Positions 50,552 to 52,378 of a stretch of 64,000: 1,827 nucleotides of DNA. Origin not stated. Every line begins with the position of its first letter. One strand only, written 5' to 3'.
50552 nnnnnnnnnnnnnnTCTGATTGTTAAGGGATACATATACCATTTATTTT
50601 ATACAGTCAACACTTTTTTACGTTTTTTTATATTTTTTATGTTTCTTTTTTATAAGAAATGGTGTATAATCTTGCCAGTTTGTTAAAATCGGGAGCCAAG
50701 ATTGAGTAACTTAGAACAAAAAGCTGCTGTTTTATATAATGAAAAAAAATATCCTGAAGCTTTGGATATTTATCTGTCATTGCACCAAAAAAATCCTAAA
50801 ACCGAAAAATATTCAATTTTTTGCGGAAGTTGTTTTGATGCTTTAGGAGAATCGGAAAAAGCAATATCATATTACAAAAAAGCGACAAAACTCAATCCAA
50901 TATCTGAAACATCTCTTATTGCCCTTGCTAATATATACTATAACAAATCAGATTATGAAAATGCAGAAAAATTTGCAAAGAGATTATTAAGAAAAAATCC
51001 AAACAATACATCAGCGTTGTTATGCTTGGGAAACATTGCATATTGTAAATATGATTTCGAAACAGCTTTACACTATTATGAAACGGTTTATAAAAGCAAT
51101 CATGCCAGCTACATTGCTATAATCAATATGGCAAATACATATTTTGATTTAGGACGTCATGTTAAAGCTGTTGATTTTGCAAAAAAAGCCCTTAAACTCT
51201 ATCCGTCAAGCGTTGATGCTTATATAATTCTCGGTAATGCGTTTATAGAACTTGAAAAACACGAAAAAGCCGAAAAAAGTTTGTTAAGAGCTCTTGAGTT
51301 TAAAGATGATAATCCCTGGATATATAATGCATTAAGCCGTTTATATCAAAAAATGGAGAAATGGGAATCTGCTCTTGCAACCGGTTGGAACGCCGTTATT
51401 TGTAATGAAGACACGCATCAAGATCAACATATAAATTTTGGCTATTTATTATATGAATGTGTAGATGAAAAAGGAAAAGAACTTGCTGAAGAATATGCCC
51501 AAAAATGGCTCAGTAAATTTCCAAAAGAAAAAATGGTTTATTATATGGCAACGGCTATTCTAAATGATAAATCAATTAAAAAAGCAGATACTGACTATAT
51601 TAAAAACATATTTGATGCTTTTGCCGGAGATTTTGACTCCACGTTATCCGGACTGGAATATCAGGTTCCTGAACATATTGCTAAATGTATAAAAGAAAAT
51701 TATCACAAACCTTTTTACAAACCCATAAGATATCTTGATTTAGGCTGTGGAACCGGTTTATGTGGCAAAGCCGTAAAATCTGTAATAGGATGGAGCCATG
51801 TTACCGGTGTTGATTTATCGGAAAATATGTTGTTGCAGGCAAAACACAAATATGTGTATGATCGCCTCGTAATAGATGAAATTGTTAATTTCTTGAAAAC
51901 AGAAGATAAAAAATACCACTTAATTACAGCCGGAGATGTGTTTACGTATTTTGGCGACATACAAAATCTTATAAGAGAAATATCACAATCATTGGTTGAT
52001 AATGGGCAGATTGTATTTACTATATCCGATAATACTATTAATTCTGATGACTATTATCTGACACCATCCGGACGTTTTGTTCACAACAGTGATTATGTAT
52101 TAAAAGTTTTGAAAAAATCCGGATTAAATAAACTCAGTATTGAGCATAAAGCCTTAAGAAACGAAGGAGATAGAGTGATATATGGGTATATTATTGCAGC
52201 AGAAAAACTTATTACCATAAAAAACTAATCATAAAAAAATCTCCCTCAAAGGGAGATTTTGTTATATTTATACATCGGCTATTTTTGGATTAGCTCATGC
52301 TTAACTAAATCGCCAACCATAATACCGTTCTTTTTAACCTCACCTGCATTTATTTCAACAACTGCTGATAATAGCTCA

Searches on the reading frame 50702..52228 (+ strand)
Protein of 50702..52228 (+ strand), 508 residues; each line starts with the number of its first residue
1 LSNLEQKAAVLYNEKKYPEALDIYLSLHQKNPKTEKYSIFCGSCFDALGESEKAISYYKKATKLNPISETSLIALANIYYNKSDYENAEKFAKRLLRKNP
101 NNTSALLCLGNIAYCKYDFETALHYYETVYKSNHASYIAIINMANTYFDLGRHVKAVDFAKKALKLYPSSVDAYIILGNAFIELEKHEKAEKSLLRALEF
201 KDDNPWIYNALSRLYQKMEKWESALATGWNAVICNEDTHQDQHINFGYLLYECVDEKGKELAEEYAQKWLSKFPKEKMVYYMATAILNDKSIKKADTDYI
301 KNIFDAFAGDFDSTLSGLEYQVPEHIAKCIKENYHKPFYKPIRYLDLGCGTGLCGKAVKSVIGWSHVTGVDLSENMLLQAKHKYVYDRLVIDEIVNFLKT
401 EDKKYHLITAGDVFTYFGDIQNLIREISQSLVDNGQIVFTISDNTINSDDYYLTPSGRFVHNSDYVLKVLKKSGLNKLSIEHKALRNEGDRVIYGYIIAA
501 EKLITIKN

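Call 99: search_protein_families(library=pfam, proteins=[window:50702-52228:+], max_evalue=0.00001)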
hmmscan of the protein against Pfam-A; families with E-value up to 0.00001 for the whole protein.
window:50702-52228:+ (508 aa): 23 families
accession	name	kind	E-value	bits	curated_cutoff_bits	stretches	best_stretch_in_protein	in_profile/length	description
PF07719.23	TPR_2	-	5.4e-28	95.2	27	0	141-169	5-33/34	Tetratricopeptide repeat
PF00515.34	TPR_1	-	3.3e-24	84.1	27.8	1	141-169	5-33/34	Tetratricopeptide repeat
PF13428.12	TPR_14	-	3.4e-21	74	23.5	0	142-179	6-43/44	Tetratricopeptide repeat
PF14559.12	TPR_19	-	1.6e-19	70.4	25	2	149-214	3-68/68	Tetratricopeptide repeat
PF13181.12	TPR_8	-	2.6e-18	65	25.7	0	42-66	8-32/34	Tetratricopeptide repeat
PF13424.12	TPR_12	-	1.4e-17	64.1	30.1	1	141-200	7-74/77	Tetratricopeptide repeat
PF13431.12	TPR_17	-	8.2e-17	60.5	24.4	0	160-191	2-33/34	Tetratricopeptide repeat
PF13176.12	TPR_7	-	3e-16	58.5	27.9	0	71-101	1-33/36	Tetratricopeptide repeat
PF13432.12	TPR_16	-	1.1e-15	58.2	32.7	0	143-205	3-65/65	Tetratricopeptide repeat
PF13414.12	TPR_11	-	7.4e-15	54.8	26.8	1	178-218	1-41/42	TPR repeat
PF08242.18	Methyltransf_12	-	9.6e-13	49.1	30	1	345-436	1-97/98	Methyltransferase domain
PF13374.12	TPR_10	-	2.8e-12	46.7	27.5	0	141-167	6-32/42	Tetratricopeptide repeat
PF13649.12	Methyltransf_25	-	3.1e-12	47.4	27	1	345-435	2-97/97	Methyltransferase domain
PF23914.1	TPR_CcmH_CycH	-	4.4e-12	46.5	42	1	41-131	56-149/158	Cytochrome c-type biogenesis protein H TPR domain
PF08241.18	Methyltransf_11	-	4.9e-12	46.8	21.2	1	345-439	1-95/95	Methyltransferase domain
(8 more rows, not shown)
